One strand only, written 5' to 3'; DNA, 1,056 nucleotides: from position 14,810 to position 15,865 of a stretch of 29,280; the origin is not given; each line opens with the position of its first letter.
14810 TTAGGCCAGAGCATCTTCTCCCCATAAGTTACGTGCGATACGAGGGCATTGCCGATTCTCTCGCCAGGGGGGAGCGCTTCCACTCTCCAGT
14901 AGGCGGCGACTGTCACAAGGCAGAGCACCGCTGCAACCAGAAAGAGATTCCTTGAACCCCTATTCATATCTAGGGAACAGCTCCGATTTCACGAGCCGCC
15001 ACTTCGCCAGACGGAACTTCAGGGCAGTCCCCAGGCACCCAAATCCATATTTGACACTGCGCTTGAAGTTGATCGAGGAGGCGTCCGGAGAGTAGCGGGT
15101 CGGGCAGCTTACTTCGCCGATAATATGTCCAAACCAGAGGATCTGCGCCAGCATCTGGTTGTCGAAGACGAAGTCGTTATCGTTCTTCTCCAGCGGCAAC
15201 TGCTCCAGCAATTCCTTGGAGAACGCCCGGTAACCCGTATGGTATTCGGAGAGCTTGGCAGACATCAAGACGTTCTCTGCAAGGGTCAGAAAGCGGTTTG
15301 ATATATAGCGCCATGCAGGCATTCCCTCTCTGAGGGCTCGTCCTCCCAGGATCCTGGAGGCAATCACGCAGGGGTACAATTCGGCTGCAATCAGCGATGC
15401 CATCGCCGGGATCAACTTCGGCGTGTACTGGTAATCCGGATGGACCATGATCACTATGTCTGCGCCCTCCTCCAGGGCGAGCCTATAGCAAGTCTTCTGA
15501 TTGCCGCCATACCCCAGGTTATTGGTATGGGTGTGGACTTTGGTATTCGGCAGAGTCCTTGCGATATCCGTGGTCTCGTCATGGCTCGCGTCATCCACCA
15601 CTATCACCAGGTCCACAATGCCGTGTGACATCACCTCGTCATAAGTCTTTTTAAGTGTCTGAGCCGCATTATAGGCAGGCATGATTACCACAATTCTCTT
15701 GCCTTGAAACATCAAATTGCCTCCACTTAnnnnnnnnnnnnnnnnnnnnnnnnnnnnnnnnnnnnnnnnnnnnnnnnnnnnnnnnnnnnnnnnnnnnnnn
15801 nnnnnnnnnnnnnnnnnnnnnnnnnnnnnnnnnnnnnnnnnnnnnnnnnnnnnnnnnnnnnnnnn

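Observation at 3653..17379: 13.7 kb gap-free cluster: lipid-sugar donor synthase + ArnT-like GT-C + six tandem TMTC-like GT-C/TPR paralogs (candidate bacterial protein O-glycosylation system)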

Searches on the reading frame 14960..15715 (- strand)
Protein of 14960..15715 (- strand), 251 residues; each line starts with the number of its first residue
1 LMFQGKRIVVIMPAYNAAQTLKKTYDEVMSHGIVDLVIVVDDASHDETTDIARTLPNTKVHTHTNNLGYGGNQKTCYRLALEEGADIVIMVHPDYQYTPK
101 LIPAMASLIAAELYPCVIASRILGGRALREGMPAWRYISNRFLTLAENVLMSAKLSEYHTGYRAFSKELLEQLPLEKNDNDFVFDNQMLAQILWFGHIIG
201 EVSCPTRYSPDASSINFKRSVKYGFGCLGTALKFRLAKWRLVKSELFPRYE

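Call 4: search_protein_families(library=pfam, proteins=[window:14960-15715:-], max_evalue=0.01)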
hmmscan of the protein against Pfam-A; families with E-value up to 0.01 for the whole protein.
window:14960-15715:- (251 aa): 3 families
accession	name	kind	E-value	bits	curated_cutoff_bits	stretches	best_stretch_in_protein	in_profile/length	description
PF00535.33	Glycos_transf_2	-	1e-20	74.8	23.3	1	10-173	2-167/168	Glycosyl transferase family 2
PF13641.12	Glyco_tranf_2_3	-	0.00025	21.6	27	1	8-109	3-111/230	Glycosyltransferase like family 2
PF13704.12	Glyco_tranf_2_4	-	0.0026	18.7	27.5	1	16-87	2-74/98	Glycosyl transferase family 2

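Call 5: search_protein_families(library=ncbifam, proteins=[window:14960-15715:-], max_evalue=0.01)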
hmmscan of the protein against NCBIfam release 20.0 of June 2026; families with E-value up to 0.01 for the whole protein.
window:14960-15715:- (251 aa): 18 families
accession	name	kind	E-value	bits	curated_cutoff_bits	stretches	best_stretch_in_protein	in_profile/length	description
NF058614.1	PPMAGASynPpgS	equivalog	4.6e-14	52.4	370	1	9-178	3-170/226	polyprenyl-phospho-N-acetylgalactosaminyl synthase PpgS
TIGR04182.1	glyco_TIGR04182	equivalog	1.1e-12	48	325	1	8-202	2-186/293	S-layer glycoprotein N-glycosyltransferase AglJ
NF041391.1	DPhHxTase_Halo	equivalog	1e-10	40.9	375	1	12-178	1-158/213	dolichyl-phosphate hexose transferase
NF047588.1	GlcsyltransPgfSStrep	equivalog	3.5e-08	33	500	1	7-224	2-214/308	glycosyltransferase PgfS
NF047683.1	TeichurnBiosyTuaG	equivalog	2.2e-06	27.5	400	1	1-64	1-65/252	teichuronic acid biosynthesis protein TuaG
TIGR04283.1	glyco_like_mftF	equivalog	3.8e-06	26.7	182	1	9-109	2-97/221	TIGR04283 family arsenosugar biosynthesis glycosyltransferase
NF010496.0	PRK13915.1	equivalog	5.9e-06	25.6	262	1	4-63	29-92/307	glucosyl-3-phosphoglycerate synthase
TIGR03469.1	HpnB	hypoth_equivalog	7.5e-05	21.9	379.25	1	7-59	45-99/386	hopene-associated glycosyltransferase HpnB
NF041875.1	EPS_EpsD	equivalog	0.00038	20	370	1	10-164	3-161/325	exopolysaccharide biosynthesis glycosyltransferase EpsD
NF050050.1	ProtGlycPglI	equivalog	0.00042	19.8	500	1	8-62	4-61/306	GalNAc(5)-diNAcBac-PP-undecaprenol beta-1,3-glucosyltransferase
NF053739.1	GlytfEpsEBac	equivalog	0.00058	18.9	450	1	7-55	2-51/265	glycosyltransferase EpsE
NF007482.0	PRK10073.1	equivalog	0.00075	18.6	423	1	2-59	2-60/334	glycosyltransferase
NF038299.1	EPS_HpsN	equivalog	0.00094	18.2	425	1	7-129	2-126/317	hormogonium polysaccharide biosynthesis glycosyltransferase HpsN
NF050113.1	gal_furan_GlfT1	equivalog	0.0016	17.8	330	1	14-94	7-89/290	galactofuranosyltransferase GlfT1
TIGR03937.1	PgaC_IcaA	equivalog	0.0022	17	422.3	1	6-59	45-99/407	poly-beta-1,6-N-acetyl-D-glucosamine synthase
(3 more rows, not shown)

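Call 11: search_solved_structures(query=window:14960-15715:-, max_evalue=0.1, show_alignments=2)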
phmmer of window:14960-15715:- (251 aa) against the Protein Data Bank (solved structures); distinct sequences matched with E-value up to 0.1: 6.
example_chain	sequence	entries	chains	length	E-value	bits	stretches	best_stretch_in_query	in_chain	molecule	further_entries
5mlz_A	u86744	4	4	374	1.1e-07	35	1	2-175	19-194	Dolichol monophosphate mannose synthase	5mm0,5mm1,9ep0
2z87_A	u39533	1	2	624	0.026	17.4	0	8-79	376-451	Chondroitin synthase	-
2z86_A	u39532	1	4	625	0.026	17.4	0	8-79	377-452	Chondroitin synthase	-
4ddz_A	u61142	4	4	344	0.043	16.7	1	5-94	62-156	GLUCOSYL-3-PHOSPHOGLYCERATE SYNTHASE (GpgS) | Glucosyl-3-phosphoglycerate synthase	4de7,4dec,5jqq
4y6n_A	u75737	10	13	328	0.048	16.5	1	5-94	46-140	Glucosyl-3-phosphoglycerate synthase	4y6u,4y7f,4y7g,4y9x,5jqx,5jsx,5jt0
3e25_A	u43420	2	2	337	0.051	16.4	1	5-94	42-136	Putative uncharacterized protein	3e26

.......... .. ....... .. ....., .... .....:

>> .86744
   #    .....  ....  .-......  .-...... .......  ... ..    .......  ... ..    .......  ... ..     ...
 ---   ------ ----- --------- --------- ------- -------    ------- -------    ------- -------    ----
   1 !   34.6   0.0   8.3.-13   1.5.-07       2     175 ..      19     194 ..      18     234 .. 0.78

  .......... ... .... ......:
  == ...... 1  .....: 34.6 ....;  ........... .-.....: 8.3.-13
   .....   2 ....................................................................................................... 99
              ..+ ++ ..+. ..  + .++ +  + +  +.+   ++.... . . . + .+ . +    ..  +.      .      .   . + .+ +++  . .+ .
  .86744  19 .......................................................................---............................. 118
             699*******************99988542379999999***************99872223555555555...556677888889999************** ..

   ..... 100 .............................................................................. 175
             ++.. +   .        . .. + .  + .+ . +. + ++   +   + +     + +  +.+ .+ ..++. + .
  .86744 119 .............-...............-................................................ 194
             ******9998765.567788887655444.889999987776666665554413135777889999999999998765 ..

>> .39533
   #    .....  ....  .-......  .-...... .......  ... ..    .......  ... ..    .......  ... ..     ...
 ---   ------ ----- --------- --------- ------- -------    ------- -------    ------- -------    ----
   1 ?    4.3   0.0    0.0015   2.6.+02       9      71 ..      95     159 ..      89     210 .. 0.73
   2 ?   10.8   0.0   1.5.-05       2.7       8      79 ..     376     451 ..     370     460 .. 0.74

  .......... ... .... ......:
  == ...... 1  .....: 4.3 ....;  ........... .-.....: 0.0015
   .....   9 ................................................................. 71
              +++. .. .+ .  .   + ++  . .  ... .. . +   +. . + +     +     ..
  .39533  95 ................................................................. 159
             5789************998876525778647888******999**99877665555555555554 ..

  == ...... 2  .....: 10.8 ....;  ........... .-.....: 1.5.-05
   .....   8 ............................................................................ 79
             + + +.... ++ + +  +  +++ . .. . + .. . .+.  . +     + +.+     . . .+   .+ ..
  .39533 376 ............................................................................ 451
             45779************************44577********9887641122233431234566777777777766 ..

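Call 33: find_homologous_proteins(query=window:14960-15715:-, max_evalue=0.00001)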
Query window:14960-15715:- (251 aa): 8000 proteins with E <= 0.00001 among 8000 candidates; the best 120 are listed.
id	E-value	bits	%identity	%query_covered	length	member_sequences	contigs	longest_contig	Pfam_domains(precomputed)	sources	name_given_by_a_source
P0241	4.4e-166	568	100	100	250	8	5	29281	PF00535.33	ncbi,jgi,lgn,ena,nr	ncbi:MAG TPA: glycosyltransferase family 2 protein [Armatimonadota bacterium]|nr:glycosyltransferase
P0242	4.9e-154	529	90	100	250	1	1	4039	PF00535.33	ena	-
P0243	8.0e-150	515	88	99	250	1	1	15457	PF00535.33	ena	-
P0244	8.0e-150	515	89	99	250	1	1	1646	PF00535.33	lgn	-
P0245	2.5e-147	507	88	99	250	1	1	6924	PF00535.33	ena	-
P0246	2.0e-146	504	87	99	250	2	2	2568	PF00535.33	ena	-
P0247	3.9e-146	503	87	99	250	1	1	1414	PF00535.33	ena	-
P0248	7.1e-145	499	86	100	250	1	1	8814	PF00535.33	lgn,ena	-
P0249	1.9e-136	471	81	99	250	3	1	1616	PF00535.33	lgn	-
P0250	2.6e-136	471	80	99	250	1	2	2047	PF00535.33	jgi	-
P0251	7.4e-134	463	80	98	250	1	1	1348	PF00535.33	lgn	-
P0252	2.2e-133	461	80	99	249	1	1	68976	PF00535.33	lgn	-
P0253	2.4e-133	461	78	98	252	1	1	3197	PF00535.33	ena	-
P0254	4.6e-133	460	78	98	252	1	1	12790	PF00535.33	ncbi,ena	-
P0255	8.6e-133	459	78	100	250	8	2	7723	PF00535.33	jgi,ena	-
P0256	4.6e-132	457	79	99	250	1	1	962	PF00535.33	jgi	jgi:glycosyltransferase involved in cell wall biosynthesis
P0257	4.1e-129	447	75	99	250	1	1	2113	PF00535.33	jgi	jgi:glycosyltransferase involved in cell wall biosynthesis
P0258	5.2e-129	447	77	98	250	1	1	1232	PF00535.33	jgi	jgi:glycosyltransferase involved in cell wall biosynthesis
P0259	7.9e-129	446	75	99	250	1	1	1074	PF00535.33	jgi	jgi:glycosyltransferase involved in cell wall biosynthesis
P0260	4.2e-128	444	82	94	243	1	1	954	PF00535.33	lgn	-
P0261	6.5e-128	443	78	98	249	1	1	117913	PF00535.33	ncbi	-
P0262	8.5e-128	443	90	85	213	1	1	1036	PF00535.33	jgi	jgi:glycosyltransferase involved in cell wall biosynthesis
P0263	1.8e-127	442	76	98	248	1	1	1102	PF13641.13,PF00535.33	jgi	-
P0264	1.9e-127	442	75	99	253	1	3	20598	PF00535.33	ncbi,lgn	-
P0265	3.1e-127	441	77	99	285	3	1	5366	PF00535.33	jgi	jgi:glycosyltransferase involved in cell wall biosynthesis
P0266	4.2e-127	441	75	99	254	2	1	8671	PF00535.33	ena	-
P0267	6.5e-127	440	76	98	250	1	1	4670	PF00535.33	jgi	jgi:glycosyltransferase involved in cell wall biosynthesis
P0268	7.6e-127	440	78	99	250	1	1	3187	PF00535.33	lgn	-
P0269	8.1e-127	440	77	98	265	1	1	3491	PF00535.33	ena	-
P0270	9.2e-127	440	76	98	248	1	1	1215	PF13641.13,PF00535.33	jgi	-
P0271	1.0e-126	440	76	99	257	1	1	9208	PF00535.33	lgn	-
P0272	1.1e-126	440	76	99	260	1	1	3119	PF00535.33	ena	-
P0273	1.2e-126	439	76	99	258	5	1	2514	PF00535.33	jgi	jgi:glycosyltransferase involved in cell wall biosynthesis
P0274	1.6e-126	439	75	98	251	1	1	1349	PF00535.33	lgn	-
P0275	1.7e-126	439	75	99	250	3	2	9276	PF00535.33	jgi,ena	-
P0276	2.2e-126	438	75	98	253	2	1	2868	PF00535.33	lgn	-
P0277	2.9e-126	438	75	99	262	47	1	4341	PF00535.33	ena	-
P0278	4.1e-126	438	77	98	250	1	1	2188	PF00535.33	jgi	jgi:glycosyltransferase involved in cell wall biosynthesis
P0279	4.9e-126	437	73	99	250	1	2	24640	PF00535.33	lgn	-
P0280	5.1e-126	437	74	99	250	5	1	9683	PF00535.33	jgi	-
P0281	5.1e-126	437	75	99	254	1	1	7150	PF00535.33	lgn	-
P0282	5.8e-126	437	76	99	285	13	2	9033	PF00535.33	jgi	jgi:glycosyltransferase involved in cell wall biosynthesis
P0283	6.0e-126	437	74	98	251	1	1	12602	PF00535.33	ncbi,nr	ncbi:MAG: hypothetical protein JWM68_1595 [Verrucomicrobiales bacterium]|nr:hypothetical protein [Ve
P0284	6.5e-126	437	76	99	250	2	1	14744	PF00535.33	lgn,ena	-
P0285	6.8e-126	437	74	99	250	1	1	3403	PF00535.33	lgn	-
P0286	6.9e-126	437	78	98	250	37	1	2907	PF13641.13,PF00535.33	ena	-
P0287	8.2e-126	437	76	99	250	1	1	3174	PF00535.33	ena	-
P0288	8.5e-126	437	74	98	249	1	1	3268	PF13641.13,PF00535.33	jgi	jgi:glycosyltransferase involved in cell wall biosynthesis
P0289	9.4e-126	436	74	99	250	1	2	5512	PF00535.33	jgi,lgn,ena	-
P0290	1.1e-125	436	75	98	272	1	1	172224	PF00535.33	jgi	jgi:glycosyltransferase involved in cell wall biosynthesis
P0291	1.2e-125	436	76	99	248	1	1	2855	PF00535.33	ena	-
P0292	1.3e-125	436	74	99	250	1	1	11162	PF00535.33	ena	-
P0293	1.6e-125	436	76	98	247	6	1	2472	PF00535.33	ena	-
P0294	1.8e-125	436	73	99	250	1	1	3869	PF00535.33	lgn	-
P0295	1.9e-125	435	75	98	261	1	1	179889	PF00535.33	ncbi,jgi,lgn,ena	jgi:glycosyltransferase involved in cell wall biosynthesis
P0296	2.0e-125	435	76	99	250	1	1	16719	PF00535.33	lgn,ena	-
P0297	2.3e-125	435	74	100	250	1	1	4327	PF13641.13,PF00535.33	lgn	-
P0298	2.4e-125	435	76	99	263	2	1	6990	PF00535.33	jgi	jgi:glycosyltransferase involved in cell wall biosynthesis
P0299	2.5e-125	435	75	100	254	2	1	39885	PF00535.33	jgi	jgi:glycosyltransferase involved in cell wall biosynthesis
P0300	2.6e-125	435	75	98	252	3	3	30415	PF00535.33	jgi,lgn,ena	-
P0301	2.8e-125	435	77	98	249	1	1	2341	PF00535.33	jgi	jgi:glycosyltransferase involved in cell wall biosynthesis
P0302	2.8e-125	435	74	100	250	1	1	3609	PF00535.33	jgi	jgi:glycosyltransferase involved in cell wall biosynthesis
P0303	2.9e-125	435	76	99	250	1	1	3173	PF00535.33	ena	-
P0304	3.0e-125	435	74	98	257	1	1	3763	PF00535.33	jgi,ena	-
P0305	3.2e-125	435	76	99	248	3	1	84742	PF00535.33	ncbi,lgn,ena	-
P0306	3.7e-125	434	76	99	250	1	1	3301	PF00535.33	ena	-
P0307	4.3e-125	434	76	98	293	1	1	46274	PF00535.33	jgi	jgi:glycosyltransferase involved in cell wall biosynthesis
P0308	4.6e-125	434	73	99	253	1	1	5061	PF00535.33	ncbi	-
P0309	4.7e-125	434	74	98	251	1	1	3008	PF00535.33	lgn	-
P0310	4.7e-125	434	73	99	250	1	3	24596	PF00535.33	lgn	-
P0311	5.6e-125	434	77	99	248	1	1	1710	PF00535.33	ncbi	-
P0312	5.6e-125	434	76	99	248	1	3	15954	PF00535.33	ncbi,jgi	ncbi:MAG: glycosyltransferase family 2 protein [Planctomycetota bacterium]|jgi:glycosyltransferase i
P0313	5.7e-125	434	73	98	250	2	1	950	PF00535.33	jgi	-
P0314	6.3e-125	434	76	98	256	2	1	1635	PF00535.33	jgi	jgi:glycosyltransferase involved in cell wall biosynthesis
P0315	7.1e-125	434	74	98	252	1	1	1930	PF00535.33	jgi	jgi:glycosyltransferase involved in cell wall biosynthesis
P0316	7.6e-125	433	75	99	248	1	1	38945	PF00535.33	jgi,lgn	jgi:glycosyltransferase involved in cell wall biosynthesis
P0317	9.3e-125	433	77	99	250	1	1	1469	PF00535.33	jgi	jgi:glycosyltransferase involved in cell wall biosynthesis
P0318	9.5e-125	433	74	98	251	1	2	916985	PF00535.33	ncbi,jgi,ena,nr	ncbi:MAG: glycosyl transferase family 2 [Deltaproteobacteria bacterium HGW-Deltaproteobacteria-6]|jg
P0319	1.1e-124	433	76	99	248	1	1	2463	PF00535.33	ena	-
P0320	1.2e-124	433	77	98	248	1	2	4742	PF00535.33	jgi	jgi:glycosyltransferase involved in cell wall biosynthesis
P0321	1.4e-124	433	74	98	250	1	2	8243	PF00535.33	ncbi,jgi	-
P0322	1.5e-124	433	76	99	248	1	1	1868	PF00535.33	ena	-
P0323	1.5e-124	432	75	98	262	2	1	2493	PF00535.33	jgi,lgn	-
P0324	1.5e-124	432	75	98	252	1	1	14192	PF00535.33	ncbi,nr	ncbi:MAG: glycosyltransferase family 2 protein [Armatimonadota bacterium]|nr:glycosyltransferase fam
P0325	1.7e-124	432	73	99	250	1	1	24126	PF00535.33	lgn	-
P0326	1.7e-124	432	74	98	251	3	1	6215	PF00535.33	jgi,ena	-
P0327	1.9e-124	432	75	99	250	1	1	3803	PF00535.33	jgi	jgi:glycosyltransferase involved in cell wall biosynthesis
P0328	2.0e-124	432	76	98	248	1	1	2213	PF00535.33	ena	-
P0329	2.1e-124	432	75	99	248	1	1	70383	PF00535.33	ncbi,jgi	ncbi:MAG: glycosyltransferase family 2 protein [Planctomycetota bacterium]|jgi:glycosyltransferase i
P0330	2.2e-124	432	76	99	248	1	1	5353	PF13641.13,PF00535.33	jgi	jgi:glycosyltransferase involved in cell wall biosynthesis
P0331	2.2e-124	432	75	98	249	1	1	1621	PF13641.13,PF00535.33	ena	-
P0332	2.3e-124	432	74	98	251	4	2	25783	PF00535.33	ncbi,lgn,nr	ncbi:MAG: glycosyltransferase family 2 protein [Verrucomicrobia bacterium]|nr:glycosyltransferase fa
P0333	2.6e-124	432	73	100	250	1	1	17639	PF13641.13,PF00535.33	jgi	jgi:glycosyltransferase involved in cell wall biosynthesis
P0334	2.6e-124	432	77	98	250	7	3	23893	PF00535.33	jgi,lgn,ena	-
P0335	2.6e-124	432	73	99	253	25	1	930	PF00535.33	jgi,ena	-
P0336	2.6e-124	432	74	98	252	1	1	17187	PF00535.33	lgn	-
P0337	2.6e-124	432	76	97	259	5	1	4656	PF13641.13,PF00535.33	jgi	jgi:glycosyltransferase involved in cell wall biosynthesis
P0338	2.6e-124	432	73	98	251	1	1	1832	PF00535.33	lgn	-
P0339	2.8e-124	432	75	99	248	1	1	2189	PF00535.33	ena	-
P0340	3.0e-124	432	74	100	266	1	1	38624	PF00535.33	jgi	-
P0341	3.0e-124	431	75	100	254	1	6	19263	PF00535.33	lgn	-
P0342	3.0e-124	431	75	99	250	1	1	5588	PF00535.33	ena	-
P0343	3.5e-124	431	77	98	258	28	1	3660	PF00535.33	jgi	-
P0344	3.8e-124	431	74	100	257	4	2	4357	PF00535.33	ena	-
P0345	3.8e-124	431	77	99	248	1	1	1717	PF00535.33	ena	-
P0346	4.1e-124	431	74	98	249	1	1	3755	PF00535.33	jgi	-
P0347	4.3e-124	431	76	99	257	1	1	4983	PF13641.13,PF00535.33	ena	-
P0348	4.5e-124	431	73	99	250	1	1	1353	PF00535.33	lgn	-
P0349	4.6e-124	431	79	94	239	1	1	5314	PF00535.33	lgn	-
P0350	4.8e-124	431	72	98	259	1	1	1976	PF13641.13,PF00535.33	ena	-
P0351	4.9e-124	431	74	99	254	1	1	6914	PF00535.33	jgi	jgi:glycosyltransferase involved in cell wall biosynthesis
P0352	5.0e-124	431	75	98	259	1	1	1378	PF13641.13,PF00535.33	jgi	-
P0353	5.2e-124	431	75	99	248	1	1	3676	PF00535.33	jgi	jgi:glycosyltransferase involved in cell wall biosynthesis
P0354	5.3e-124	431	75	99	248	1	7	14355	PF00535.33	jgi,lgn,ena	-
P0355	5.3e-124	431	76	99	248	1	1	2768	PF00535.33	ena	-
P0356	5.4e-124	431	73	99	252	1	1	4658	PF00535.33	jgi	jgi:glycosyltransferase involved in cell wall biosynthesis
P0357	5.7e-124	431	74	98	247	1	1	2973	PF00535.33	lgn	-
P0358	5.8e-124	431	73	99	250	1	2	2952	PF00535.33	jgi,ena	-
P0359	5.8e-124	431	75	99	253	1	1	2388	PF13641.13,PF00535.33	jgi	jgi:glycosyltransferase involved in cell wall biosynthesis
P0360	5.9e-124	431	75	99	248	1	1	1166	PF00535.33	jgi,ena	-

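Call 47: predict_structure(alignment_id=A4)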
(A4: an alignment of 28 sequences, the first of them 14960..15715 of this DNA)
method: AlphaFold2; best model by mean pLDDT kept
length: 251 residues; sequences in the alignment: 28
mean_pLDDT: 88.0   pTM: 0.87
mean pLDDT of the five models: 88.0, 87.7, 86.5, 86.4, 85.0
residues with pLDDT >= 90: 155; 70-90: 70; 50-70: 26; < 50: 0
segments of 3 or more residues with pLDDT < 50: none
pLDDT, mean of each block of 10 residues (from residue 1): 81 90 93 96 93 98 94 97 97 73 93 91 73 82 89 74 91 93 91 93 75 69 90 95 89 53
secondary structure, 60 per line:
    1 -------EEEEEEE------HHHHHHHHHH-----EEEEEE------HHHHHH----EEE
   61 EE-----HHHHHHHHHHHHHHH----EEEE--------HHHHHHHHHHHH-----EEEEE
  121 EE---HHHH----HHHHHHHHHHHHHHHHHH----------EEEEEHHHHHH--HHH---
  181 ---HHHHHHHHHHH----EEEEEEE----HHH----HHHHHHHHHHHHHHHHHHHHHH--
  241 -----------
elements in order: E8-14 H21-30 E36-41 H48-53 E58-62 H68-82 E87-90 H99-110 E116-122 H126-129 H134-151 E162-166 H167-172 H184-194 E199-205 H217-238

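Call 49: find_encoding_contigs(protein=P0318, flank=10000, max_places=1)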
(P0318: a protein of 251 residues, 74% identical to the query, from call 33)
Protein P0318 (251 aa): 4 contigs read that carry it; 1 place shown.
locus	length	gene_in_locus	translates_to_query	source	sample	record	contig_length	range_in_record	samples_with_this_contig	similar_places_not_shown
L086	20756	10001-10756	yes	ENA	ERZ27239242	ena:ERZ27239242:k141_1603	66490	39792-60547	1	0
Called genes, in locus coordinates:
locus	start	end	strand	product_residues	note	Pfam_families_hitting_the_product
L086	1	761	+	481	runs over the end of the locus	-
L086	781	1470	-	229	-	PF00535:Glycos_transf_2, PF10111:Glyco_tranf_2_2, PF13641:Glyco_tranf_2_3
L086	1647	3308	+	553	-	PF02366:PMT, PF13231:PMT_2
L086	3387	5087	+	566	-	PF13231:PMT_2, PF21033:RMD1-3 (weak), PF23914:TPR_CcmH_CycH (weak), PF13432:TPR_16, PF14559:TPR_19, PF00515:TPR_1, PF07719:TPR_2, PF13432:TPR_16, +10 more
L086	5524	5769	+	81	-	-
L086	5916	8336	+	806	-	PF02737:3HCDH_N, PF00725:3HCDH, PF00378:ECH_1, PF16113:ECH_2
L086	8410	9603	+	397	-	PF00108:Thiolase_N, PF02803:Thiolase_C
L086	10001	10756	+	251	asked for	PF00535:Glycos_transf_2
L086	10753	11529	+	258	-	PF01209:Ubie_methyltran (weak), PF13489:Methyltransf_23, PF13847:Methyltransf_31 (weak), PF08241:Methyltransf_11, PF08242:Methyltransf_12, PF13649:Methyltransf_25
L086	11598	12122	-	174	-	PF00132:Hexapep (faint), PF25087:GMPPB_C (faint), PF25084:LbH_EIF2B (weak)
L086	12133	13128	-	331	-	PF13580:SIS_2 (faint), PF01380:SIS, PF00571:CBS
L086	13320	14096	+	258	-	PF00149:Metallophos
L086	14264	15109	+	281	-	PF00491:Arginase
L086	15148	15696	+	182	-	PF01862:PvlArgDC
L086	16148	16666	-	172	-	-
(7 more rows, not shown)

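Call 50: find_encoding_contigs(protein=P0295, flank=10000, max_places=1)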
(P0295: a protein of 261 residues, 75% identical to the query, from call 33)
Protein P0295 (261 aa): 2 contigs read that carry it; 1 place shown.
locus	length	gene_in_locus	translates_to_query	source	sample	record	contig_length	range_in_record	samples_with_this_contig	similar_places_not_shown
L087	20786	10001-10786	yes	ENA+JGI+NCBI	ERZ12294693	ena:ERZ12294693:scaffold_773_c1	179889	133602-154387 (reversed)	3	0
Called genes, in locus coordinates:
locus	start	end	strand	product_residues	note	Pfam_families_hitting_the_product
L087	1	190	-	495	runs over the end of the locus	PF14659:Phage_int_SAM_3, PF22022:Phage_int_M (faint), PF00589:Phage_integrase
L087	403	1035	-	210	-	PF21948:LplA-B_cat, PF03099:BPL_LplA_LipB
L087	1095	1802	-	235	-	PF00730:HhH-GPD, PF00633:HHH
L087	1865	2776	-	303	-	PF20434:BD-FAE, PF07859:Abhydrolase_3, PF00326:Peptidase_S9, PF01738:DLH (faint)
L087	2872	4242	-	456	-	PF01171:ATP_bind_3, PF11734:TilS_C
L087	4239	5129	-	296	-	PF00809:Pterin_bind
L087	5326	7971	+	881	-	PF13364:BetaGal_ABD2 (weak), PF22666:Glyco_hydro_2_N2 (weak), PF00703:Glyco_hydro_2, PF02836:Glyco_hydro_2_C, PF16355:DUF4982, PF09134:Invasin_D3 (weak), PF18565:Glyco_hydro2_C5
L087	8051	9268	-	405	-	PF01979:Amidohydro_1, PF07969:Amidohydro_3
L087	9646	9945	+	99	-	PF08334:T2SSG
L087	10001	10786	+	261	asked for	PF00535:Glycos_transf_2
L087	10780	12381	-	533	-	PF00801:PKD (weak), PF22352:K319L-like_PKD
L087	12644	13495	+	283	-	PF02405:MlaE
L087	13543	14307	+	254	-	PF00005:ABC_tran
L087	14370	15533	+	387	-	PF02470:MlaD (weak), PF28544:Helical_needle (faint)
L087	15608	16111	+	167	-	-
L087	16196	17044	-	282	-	PF13740:ACT_6, PF00551:Formyl_trans_N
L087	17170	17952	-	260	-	PF24827:AstE_AspA_cat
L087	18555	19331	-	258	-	PF27126:NmeDI_C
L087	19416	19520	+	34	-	-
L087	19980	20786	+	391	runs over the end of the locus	PF01408:GFO_IDH_MocA, PF02894:GFO_IDH_MocA_C, PF22725:GFO_IDH_MocA_C3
